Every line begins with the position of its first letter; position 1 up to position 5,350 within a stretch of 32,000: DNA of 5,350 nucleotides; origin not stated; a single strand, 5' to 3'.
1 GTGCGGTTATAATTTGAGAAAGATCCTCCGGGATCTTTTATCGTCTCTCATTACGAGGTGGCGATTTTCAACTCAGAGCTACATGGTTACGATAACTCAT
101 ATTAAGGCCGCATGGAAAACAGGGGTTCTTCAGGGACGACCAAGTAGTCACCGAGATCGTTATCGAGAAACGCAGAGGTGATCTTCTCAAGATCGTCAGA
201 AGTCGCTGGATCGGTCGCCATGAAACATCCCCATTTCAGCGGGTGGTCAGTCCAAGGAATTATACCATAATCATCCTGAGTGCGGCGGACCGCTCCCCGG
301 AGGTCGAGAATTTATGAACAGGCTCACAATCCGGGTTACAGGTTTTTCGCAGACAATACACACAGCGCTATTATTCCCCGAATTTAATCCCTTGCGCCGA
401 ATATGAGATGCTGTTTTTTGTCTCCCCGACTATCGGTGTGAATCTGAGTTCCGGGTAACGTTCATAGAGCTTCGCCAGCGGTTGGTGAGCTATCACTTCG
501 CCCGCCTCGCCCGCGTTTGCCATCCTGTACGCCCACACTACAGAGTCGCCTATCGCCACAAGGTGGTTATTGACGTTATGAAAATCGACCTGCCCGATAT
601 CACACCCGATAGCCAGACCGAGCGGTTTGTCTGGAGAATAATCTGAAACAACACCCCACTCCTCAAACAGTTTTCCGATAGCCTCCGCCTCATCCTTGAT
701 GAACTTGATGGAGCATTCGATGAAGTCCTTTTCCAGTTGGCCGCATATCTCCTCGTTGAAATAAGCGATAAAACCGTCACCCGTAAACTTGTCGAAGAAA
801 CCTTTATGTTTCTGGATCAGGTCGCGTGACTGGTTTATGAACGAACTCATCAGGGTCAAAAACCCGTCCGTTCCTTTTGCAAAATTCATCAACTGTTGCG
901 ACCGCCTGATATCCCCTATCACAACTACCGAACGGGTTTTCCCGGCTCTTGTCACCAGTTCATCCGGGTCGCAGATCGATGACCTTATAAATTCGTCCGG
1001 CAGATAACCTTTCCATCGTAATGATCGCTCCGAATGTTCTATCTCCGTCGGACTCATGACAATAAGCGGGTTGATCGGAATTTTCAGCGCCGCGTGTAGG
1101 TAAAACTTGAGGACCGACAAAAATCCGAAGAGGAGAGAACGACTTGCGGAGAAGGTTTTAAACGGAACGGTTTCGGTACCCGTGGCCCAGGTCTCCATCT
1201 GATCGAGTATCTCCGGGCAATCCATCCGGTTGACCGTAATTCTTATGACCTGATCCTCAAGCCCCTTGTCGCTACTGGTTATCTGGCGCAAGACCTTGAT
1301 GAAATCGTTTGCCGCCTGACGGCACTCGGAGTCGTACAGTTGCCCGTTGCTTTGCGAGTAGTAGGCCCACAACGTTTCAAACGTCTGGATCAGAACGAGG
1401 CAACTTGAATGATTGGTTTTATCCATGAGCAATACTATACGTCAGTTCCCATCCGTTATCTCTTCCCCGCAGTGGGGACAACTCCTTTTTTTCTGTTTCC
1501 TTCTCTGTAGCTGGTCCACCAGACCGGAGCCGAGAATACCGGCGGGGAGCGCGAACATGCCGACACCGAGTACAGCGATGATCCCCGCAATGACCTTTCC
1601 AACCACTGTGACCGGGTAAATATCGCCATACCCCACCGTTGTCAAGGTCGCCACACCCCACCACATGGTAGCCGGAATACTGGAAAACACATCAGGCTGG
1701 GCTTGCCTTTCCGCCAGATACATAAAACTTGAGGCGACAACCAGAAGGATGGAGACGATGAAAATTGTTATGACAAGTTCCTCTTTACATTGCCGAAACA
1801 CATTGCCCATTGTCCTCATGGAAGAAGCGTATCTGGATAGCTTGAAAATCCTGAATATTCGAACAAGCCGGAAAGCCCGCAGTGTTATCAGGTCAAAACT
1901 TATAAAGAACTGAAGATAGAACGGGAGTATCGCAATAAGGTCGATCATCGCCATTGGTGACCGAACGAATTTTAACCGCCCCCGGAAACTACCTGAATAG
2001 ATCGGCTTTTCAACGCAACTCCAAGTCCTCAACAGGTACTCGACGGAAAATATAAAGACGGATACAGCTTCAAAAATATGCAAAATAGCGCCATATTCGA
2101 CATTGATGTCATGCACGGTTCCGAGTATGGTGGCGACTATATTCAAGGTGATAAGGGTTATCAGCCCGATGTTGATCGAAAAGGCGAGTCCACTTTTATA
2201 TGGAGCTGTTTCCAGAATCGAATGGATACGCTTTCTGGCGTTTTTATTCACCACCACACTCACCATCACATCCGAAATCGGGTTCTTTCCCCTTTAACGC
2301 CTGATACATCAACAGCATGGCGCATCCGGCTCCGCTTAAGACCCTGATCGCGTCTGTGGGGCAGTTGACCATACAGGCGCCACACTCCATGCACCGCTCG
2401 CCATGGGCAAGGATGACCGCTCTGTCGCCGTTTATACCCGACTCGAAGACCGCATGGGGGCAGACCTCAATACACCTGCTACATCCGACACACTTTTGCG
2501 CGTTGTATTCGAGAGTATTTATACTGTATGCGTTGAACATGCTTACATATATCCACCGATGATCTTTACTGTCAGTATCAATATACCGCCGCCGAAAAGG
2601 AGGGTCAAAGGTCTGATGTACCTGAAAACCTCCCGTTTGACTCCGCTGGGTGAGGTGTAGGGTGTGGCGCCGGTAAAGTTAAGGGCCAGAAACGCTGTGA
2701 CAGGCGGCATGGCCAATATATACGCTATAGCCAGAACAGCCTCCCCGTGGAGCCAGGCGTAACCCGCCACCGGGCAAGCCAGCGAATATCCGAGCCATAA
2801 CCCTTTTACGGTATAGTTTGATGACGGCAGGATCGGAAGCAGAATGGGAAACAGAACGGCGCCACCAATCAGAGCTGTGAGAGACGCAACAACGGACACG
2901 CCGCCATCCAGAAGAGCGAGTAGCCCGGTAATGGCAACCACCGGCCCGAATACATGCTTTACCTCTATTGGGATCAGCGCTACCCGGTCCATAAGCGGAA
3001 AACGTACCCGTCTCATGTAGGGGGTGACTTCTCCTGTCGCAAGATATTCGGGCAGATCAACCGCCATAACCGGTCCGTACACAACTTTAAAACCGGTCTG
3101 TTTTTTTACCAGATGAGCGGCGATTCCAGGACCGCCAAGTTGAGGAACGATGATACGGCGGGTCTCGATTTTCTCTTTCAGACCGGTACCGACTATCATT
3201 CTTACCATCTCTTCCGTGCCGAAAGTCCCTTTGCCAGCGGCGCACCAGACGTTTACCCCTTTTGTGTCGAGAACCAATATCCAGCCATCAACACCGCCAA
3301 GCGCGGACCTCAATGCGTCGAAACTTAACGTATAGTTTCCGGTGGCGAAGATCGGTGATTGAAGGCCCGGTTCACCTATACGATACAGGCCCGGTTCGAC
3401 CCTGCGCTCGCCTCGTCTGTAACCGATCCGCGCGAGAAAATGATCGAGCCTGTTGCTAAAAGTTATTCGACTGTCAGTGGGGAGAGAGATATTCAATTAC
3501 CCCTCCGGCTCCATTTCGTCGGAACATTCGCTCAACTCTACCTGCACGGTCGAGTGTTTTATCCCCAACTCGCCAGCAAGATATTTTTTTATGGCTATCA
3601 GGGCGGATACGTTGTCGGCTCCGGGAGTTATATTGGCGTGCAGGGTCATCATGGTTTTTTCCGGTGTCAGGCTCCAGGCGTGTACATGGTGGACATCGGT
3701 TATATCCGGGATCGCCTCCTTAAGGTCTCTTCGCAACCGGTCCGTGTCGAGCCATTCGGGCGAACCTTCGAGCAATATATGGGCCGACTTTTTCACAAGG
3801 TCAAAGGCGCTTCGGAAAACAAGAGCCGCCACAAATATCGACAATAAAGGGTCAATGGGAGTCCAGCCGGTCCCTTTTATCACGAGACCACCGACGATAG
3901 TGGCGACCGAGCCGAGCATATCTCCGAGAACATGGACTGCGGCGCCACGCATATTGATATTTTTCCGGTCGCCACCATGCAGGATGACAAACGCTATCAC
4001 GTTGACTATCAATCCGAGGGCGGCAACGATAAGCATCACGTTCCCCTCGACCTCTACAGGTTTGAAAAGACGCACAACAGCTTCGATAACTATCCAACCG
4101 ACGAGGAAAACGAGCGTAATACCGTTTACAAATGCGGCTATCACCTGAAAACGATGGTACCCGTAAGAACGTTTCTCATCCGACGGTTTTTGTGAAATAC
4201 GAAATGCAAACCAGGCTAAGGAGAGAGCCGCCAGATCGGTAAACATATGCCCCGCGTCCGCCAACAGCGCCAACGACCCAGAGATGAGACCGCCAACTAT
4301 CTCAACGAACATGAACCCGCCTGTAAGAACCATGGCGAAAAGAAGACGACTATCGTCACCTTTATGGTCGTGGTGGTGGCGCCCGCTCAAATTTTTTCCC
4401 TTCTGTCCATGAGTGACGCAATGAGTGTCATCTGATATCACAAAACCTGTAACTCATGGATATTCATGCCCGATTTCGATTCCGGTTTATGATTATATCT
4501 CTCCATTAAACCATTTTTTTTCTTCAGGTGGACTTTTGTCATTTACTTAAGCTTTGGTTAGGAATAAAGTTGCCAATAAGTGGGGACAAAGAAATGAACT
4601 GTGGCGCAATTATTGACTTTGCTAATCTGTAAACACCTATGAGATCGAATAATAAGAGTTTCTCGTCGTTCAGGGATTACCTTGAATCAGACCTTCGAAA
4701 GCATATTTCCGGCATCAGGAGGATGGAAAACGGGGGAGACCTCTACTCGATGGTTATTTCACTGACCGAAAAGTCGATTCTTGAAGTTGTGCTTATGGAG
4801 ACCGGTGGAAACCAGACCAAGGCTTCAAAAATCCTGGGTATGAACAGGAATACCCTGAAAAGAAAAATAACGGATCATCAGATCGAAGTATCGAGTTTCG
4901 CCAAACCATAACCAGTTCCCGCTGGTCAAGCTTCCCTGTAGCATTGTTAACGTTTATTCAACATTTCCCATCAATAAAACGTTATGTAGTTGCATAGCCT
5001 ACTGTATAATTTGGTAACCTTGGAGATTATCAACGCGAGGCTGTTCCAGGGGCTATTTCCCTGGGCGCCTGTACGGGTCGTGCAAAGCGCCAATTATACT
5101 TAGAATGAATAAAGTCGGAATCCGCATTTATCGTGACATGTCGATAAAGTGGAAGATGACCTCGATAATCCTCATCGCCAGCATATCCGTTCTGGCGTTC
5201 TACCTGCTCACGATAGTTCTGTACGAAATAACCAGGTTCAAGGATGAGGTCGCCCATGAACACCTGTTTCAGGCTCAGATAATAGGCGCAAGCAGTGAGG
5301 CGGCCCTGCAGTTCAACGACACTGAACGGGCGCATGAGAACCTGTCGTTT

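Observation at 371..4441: hgcAB sits inside a translationally coupled five-gene unit: CDF metal exporter, hgcA, hgcB, Kv channel, class III cyclase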

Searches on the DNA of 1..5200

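Call 40: search_rna_families(source=window, start=1, end=5200, threshold=evalue, max_evalue=1)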
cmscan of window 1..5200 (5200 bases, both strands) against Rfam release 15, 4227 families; matches with E-value up to 1: 0.
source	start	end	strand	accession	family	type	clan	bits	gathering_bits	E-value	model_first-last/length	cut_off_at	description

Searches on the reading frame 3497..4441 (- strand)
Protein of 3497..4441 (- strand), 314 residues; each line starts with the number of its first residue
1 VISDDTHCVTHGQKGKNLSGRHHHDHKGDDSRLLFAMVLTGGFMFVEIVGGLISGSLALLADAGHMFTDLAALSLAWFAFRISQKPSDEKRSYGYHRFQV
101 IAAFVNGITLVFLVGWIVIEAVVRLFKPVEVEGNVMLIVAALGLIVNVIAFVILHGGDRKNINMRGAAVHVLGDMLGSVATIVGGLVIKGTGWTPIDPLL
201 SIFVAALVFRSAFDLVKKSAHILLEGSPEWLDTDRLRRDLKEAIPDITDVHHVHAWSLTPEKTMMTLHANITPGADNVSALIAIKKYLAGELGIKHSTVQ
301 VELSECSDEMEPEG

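Call 3: search_protein_families(library=pfam, proteins=[window:3497-4441:-], max_evalue=0.01)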
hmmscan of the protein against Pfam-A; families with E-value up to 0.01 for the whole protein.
window:3497-4441:- (314 aa): 2 families
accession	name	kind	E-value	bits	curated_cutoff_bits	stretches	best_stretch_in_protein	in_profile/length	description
PF01545.26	Cation_efflux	-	7.2e-47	160.2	26.6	1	34-224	2-198/198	Cation efflux family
PF16916.11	ZT_dimer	-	7.1e-07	29.6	26.7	1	232-302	5-76/78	Dimerisation domain of Zinc Transporter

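Call 6: search_protein_families(library=ncbifam, proteins=[window:3497-4441:-], max_evalue=0.01)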
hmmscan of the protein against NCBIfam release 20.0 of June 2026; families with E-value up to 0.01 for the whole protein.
window:3497-4441:- (314 aa): 10 families
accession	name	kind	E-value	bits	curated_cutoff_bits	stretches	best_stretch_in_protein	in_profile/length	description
NF002923.0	PRK03557.1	equivalog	4.5e-101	338.2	408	1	22-308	10-296/313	CDF family zinc transporter ZitB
TIGR01297.1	CDF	superfamily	1.3e-84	283.8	82.35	1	31-305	3-284/285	cation diffusion facilitator family transporter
NF033827.1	CDF_efflux_DmeF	equivalog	6.7e-43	147.2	250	2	24-159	9-145/309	CDF family Co(II)/Ni(II) efflux transporter DmeF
NF052621.1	MngEfTpMntE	equivalog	1.1e-23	84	500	1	48-284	21-258/293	manganese efflux transporter MntE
NF033616.1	CDF_MamB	equivalog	1.5e-22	80.5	350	1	36-255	12-232/284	magnetosome biogenesis CDF transporter MamB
NF033615.1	CDF_MamM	equivalog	3.9e-17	62.4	350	1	37-256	16-238/290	magnetosome biogenesis CDF transporter MamM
NF052602.1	Zn_efflux_Cdf31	equivalog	1e-14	54.6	460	1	33-269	10-253/299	CDF family zinc efflux transporter Cdf31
NF050169.1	CatEfflxFieF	equivalog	1.4e-14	54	420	1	44-255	19-231/282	cation efflux pump FieF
NF040994.1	MamV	equivalog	4.9e-12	45.6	500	1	50-253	31-234/319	CDF transporter MamV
NF007064.0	PRK09509.1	equivalog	2.5e-10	39.8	447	1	36-256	16-237/300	CDF family cation-efflux transporter FieF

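Call 14: list_cluster_members(proteins=[window:3497-4441:-, window:2543-3496:-, window:2244-2540:-, window:1442-2269:-, window:371-1432:-, window:4639-4911:+, window:5105-7420:+, window:16575-19010:-, window:28907-30862:-, window:20418-21692:-])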
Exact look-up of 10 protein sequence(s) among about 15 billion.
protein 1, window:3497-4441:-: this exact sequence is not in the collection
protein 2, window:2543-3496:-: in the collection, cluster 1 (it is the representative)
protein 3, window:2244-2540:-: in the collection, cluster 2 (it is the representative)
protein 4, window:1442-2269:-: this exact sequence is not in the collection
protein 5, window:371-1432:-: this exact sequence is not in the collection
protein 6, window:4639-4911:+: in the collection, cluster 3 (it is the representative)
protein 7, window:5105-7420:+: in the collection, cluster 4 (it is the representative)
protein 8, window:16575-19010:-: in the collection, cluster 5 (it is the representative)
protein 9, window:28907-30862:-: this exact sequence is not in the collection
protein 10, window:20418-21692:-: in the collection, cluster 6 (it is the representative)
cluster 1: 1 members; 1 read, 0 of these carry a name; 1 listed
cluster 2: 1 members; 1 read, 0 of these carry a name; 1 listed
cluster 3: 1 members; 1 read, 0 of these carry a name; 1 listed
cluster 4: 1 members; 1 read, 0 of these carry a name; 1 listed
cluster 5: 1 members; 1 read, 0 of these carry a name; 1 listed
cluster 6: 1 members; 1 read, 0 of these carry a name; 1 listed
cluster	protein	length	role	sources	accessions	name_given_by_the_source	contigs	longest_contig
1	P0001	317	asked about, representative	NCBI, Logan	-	-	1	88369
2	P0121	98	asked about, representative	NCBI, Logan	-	-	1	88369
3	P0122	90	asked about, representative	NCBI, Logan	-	-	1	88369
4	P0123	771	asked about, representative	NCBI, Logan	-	-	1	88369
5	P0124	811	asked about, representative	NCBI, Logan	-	-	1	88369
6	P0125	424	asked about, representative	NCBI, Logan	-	-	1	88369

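Call 57: search_solved_structures(query=window:3497-4441:-, max_evalue=1e-10)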
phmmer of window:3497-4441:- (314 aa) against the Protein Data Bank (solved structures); distinct sequences matched with E-value up to 1e-10: 17.
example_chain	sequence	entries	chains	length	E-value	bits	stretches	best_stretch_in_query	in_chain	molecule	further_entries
9kvx_B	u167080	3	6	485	2.7e-38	135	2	27-154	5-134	Calcium/manganese antiporter SLC30A10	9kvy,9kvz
6xpe_B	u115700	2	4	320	4.3e-36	127.8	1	32-303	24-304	Zinc transporter 8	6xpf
9jj3_B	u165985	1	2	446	5.7e-36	127.4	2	31-159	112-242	Probable proton-coupled zinc antiporter SLC30A4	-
6xpd_B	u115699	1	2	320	1e-34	123.3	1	32-303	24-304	Zinc transporter 8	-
8j7t_A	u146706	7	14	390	5.8e-32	114.2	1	32-159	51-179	Zinc transporter 7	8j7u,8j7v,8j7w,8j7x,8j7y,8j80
7y5g_B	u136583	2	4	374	5.9e-31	111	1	7-170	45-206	Zinc transporter 8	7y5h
8zb0_A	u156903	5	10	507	8.1e-31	110.5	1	31-156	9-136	Proton-coupled zinc antiporter SLC30A1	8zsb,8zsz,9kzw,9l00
8xm6_B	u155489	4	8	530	9.9e-31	110.2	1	31-156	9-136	Proton-coupled zinc antiporter SLC30A1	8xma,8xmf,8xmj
8xn1_A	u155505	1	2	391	1.5e-29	106.4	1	36-168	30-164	Probable proton-coupled zinc antiporter SLC30A3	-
9jj1_A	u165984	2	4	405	1.6e-29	106.3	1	36-168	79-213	Probable proton-coupled zinc antiporter SLC30A3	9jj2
8j2g_A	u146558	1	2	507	2.4e-29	105.7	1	31-156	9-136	Proton-coupled zinc antiporter SLC30A1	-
8f6j_B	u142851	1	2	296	6.7e-13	51.6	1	43-252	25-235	Cadmium and zinc efflux pump FieF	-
8f6k_A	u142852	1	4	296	6.8e-13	51.6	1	43-252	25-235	Cadmium and zinc efflux pump FieF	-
3j1z_P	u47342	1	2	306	7.2e-13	51.6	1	43-252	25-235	Cation efflux family protein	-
5vrf_B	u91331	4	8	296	7.7e-13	51.5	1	43-252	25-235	Cadmium and zinc efflux pump FieF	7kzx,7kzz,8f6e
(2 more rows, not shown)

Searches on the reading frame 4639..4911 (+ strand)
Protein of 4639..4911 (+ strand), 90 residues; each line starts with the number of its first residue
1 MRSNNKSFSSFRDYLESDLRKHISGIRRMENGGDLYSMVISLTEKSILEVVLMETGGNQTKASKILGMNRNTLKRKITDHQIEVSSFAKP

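Call 3: search_protein_families(library=pfam, proteins=[window:4639-4911:+], max_evalue=0.01)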
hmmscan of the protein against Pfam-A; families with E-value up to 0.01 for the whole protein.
window:4639-4911:+ (90 aa): 3 families
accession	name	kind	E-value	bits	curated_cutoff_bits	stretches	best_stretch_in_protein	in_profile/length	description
PF02954.25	HTH_8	-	1.5e-11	44.3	22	1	43-77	5-39/42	Bacterial regulatory protein, Fis family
PF06322.17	Phage_NinH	-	0.00093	19.5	29.8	1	51-81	11-41/60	Phage NinH protein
PF13556.12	HTH_30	-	0.0066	16.7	27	0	51-77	7-33/59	PucR C-terminal helix-turn-helix domain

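Call 66: search_protein_families(library=ncbifam, proteins=[window:4639-4911:+], max_evalue=0.001)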
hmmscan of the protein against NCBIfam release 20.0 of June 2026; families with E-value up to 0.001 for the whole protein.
window:4639-4911:+ (90 aa): 5 families
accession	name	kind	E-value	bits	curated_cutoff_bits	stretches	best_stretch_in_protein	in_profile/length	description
NF002517.0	PRK01905.1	equivalog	2.3e-16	60.1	122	1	30-80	24-74/77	Fis family transcriptional regulator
NF001659.0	PRK00430.1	equivalog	7.6e-14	52.2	99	1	9-80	25-95/98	DNA-binding transcriptional regulator Fis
TIGR01818.1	ntrC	equivalog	6.8e-10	38.3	558.6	1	12-79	396-462/463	nitrogen regulation protein NR(I)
NF041552.1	TF_PrdR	equivalog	6.8e-05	21.4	795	1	33-79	530-575/577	sigma-54 dependent transcriptional regulator PrdR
NF008176.1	PRK10923.1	equivalog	0.00016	20.4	620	1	33-81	419-467/469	nitrogen regulation protein NR(I)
